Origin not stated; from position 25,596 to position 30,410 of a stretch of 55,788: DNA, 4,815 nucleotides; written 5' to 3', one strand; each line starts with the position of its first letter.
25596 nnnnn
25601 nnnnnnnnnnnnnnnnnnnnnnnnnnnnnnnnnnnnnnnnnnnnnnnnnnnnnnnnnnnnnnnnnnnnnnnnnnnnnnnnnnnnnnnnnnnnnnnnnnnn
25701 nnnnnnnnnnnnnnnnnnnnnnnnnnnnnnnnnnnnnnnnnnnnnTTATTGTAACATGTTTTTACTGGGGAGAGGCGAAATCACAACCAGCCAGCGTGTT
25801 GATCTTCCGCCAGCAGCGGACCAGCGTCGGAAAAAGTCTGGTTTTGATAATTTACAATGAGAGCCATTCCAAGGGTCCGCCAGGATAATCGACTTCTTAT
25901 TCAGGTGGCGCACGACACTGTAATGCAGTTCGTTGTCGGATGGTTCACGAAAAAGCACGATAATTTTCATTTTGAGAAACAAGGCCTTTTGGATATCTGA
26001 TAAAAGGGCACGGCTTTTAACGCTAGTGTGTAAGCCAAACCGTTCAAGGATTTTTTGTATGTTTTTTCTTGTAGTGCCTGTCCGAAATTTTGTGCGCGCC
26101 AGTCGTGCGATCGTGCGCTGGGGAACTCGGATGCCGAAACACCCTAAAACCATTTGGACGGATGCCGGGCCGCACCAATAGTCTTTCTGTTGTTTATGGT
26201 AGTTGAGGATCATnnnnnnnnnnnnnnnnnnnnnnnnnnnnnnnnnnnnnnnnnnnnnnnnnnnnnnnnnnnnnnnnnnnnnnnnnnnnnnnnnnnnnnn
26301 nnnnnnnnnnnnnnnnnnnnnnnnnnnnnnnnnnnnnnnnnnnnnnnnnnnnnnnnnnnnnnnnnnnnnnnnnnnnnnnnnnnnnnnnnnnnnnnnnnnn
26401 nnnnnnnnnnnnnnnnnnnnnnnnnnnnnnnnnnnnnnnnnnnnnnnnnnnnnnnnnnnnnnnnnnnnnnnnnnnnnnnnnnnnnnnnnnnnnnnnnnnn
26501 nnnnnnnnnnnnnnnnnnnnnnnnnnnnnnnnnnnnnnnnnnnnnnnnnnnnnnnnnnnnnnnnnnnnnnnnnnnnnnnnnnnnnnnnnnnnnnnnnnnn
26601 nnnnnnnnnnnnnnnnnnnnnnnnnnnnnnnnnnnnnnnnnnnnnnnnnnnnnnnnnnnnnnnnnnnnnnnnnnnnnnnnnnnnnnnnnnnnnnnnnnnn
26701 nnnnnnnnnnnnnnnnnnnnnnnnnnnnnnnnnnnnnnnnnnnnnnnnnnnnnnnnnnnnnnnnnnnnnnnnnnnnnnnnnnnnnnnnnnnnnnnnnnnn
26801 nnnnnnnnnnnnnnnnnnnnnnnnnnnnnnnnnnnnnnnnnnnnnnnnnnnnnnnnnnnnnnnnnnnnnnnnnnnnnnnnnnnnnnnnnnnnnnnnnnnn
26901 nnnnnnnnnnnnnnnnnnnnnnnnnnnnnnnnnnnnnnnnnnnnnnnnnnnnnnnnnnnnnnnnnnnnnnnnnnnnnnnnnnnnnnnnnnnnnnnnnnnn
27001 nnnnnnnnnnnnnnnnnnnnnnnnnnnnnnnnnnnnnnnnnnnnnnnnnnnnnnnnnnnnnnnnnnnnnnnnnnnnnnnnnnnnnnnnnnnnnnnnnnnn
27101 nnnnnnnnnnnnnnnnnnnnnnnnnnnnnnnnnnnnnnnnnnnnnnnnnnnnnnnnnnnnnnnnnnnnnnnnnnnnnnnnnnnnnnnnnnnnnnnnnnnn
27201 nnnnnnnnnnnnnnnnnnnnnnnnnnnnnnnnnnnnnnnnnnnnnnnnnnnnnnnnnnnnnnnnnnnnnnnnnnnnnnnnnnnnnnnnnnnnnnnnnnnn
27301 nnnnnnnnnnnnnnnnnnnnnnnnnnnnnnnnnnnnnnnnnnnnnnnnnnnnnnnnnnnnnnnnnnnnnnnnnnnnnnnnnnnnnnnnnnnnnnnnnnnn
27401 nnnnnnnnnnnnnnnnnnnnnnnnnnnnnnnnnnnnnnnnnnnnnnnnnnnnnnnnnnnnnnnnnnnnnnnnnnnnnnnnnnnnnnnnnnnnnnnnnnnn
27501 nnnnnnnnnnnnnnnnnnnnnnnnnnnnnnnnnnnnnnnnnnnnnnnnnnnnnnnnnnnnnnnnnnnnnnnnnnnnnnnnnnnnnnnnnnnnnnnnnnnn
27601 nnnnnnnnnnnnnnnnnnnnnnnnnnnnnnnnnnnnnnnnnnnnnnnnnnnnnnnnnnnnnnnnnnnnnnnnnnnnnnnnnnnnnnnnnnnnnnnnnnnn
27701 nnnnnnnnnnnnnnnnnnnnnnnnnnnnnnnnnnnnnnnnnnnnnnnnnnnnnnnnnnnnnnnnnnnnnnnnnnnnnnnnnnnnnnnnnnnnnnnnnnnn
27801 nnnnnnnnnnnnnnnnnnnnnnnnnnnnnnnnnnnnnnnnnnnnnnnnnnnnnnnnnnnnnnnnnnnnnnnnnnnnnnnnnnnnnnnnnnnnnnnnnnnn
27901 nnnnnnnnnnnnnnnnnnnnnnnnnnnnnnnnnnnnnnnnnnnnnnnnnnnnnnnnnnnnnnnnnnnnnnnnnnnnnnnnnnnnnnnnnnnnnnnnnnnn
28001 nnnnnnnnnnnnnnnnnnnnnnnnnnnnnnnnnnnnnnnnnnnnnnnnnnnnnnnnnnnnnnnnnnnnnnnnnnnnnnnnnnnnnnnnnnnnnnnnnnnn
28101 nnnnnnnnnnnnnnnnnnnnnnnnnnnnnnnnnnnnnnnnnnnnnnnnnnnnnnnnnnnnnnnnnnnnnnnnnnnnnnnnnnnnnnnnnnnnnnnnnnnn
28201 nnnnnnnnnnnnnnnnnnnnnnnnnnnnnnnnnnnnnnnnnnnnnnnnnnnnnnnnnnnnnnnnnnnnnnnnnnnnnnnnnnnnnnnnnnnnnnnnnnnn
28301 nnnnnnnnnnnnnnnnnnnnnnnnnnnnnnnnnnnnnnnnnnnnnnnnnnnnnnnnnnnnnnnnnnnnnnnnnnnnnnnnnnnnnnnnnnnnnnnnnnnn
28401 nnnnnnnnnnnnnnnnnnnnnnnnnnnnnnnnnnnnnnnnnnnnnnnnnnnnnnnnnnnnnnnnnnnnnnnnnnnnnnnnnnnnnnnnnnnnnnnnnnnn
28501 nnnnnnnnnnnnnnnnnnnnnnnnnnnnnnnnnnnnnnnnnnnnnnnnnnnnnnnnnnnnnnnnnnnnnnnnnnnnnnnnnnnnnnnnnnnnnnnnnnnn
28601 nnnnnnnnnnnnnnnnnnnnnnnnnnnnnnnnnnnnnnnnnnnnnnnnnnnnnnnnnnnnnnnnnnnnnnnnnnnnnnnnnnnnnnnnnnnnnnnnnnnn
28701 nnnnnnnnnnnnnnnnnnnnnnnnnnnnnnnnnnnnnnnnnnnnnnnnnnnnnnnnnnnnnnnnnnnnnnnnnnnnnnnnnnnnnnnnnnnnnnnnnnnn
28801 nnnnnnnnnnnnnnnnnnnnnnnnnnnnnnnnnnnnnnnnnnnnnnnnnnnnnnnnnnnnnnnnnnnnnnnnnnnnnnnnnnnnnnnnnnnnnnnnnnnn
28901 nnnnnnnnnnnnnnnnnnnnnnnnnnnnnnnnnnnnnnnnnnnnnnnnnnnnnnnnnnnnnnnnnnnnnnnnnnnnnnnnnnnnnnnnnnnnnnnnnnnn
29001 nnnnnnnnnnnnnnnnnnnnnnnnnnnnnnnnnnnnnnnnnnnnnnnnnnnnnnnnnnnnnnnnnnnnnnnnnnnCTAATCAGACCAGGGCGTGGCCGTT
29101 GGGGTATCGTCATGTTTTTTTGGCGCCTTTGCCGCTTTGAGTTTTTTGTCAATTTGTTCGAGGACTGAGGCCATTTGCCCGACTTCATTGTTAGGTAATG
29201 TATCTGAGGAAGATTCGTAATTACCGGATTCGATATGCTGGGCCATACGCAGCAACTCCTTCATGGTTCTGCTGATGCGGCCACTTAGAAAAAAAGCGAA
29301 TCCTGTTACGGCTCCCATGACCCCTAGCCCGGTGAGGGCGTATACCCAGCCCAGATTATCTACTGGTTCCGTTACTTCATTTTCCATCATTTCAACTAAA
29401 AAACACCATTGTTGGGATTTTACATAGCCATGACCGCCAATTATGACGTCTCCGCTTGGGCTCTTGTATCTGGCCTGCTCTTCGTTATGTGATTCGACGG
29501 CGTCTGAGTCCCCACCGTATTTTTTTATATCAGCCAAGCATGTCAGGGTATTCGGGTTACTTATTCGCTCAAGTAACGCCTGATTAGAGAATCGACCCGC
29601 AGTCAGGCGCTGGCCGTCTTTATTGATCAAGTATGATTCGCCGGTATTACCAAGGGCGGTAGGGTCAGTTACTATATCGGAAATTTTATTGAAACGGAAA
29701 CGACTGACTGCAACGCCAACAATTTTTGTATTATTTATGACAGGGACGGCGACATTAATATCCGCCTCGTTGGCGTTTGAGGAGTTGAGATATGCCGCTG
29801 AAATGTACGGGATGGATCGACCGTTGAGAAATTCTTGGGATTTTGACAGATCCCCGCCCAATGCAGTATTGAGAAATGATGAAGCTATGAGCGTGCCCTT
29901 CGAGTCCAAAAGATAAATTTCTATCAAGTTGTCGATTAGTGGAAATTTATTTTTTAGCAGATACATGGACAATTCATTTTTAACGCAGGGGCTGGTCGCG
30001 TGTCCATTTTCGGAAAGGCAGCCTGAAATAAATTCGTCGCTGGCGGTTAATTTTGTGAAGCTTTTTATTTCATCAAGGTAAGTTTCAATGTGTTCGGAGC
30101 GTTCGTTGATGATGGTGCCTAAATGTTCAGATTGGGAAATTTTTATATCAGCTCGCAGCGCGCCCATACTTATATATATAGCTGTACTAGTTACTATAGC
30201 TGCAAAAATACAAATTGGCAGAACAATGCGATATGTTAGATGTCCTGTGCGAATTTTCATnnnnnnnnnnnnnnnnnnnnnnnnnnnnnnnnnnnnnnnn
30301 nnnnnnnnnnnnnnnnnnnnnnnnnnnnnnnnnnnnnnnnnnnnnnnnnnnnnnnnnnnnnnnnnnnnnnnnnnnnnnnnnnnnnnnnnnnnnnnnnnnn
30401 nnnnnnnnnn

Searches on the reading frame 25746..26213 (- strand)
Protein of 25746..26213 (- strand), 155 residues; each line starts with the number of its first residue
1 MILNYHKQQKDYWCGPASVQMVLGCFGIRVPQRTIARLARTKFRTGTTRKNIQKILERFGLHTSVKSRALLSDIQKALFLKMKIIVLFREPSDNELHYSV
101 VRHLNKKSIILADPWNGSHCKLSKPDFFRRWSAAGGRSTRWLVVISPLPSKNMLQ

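Call 31: search_protein_families(library=pfam, proteins=[window:25746-26213:-], max_evalue=0.00001)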
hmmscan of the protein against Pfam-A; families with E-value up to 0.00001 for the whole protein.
window:25746-26213:- (155 aa): 2 families
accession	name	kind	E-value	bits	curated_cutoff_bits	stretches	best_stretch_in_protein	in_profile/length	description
PF03412.21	Peptidase_C39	-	1.6e-17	64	22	1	4-132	3-122/133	Peptidase C39 family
PF13529.12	Peptidase_C39_2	-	3.1e-10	41.2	24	1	5-115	5-143/143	Peptidase_C39 like family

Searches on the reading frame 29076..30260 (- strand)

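Call 31: search_protein_families(library=pfam, proteins=[window:29076-30260:-], max_evalue=0.00001)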
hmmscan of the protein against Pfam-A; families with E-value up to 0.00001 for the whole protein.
window:29076-30260:- (394 aa): 1 family
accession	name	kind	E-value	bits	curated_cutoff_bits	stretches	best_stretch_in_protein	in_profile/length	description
PF02743.24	dCache_1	-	5.5e-11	42.9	45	1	45-217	9-178/240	Cache domain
